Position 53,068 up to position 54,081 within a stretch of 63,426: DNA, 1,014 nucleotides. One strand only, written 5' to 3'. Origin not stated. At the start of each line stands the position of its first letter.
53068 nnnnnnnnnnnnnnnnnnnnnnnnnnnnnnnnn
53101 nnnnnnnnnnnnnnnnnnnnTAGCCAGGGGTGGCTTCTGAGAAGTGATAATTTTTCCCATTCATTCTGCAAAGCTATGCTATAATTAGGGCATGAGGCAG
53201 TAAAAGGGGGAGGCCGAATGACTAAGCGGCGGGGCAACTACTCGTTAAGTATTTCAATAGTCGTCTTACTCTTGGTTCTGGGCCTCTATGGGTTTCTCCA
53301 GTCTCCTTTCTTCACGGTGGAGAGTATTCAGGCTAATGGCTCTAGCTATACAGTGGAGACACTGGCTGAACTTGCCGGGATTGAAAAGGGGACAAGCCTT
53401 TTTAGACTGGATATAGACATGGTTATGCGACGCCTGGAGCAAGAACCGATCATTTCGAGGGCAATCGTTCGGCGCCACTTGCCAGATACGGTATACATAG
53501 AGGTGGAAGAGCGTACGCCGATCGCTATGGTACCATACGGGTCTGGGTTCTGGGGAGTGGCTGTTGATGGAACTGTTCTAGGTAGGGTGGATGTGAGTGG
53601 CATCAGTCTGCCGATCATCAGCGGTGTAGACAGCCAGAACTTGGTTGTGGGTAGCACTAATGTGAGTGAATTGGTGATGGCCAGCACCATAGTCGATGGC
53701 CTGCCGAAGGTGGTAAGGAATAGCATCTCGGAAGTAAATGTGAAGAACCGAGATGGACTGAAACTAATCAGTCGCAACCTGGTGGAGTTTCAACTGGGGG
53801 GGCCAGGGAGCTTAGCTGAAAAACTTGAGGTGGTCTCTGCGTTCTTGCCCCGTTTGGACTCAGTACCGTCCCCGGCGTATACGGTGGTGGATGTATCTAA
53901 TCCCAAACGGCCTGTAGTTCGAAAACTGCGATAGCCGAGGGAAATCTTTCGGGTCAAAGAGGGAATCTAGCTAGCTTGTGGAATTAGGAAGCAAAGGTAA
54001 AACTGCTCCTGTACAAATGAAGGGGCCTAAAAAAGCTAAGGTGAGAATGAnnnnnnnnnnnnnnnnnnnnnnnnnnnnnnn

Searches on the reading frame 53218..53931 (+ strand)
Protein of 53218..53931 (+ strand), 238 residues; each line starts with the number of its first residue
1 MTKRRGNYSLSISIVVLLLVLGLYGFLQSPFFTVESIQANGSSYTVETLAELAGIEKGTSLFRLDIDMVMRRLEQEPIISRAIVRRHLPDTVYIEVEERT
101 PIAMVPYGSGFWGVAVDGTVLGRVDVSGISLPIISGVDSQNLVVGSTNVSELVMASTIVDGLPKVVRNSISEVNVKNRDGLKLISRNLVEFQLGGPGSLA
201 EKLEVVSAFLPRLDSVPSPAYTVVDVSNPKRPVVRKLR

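Call 42: find_encoding_contigs(protein=window:53218-53931:+, flank=3000, max_places=10)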
Protein window:53218-53931:+ (238 aa): 1 contig read that carries it; 1 place shown.
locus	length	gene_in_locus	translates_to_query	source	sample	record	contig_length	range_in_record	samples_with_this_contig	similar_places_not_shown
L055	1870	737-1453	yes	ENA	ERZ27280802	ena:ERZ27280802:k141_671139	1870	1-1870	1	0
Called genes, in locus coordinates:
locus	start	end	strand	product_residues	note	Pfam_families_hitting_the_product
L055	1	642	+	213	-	?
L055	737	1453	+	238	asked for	PF08478:POTRA_1, PF03799:FtsQ_DivIB_C (weak)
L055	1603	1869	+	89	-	?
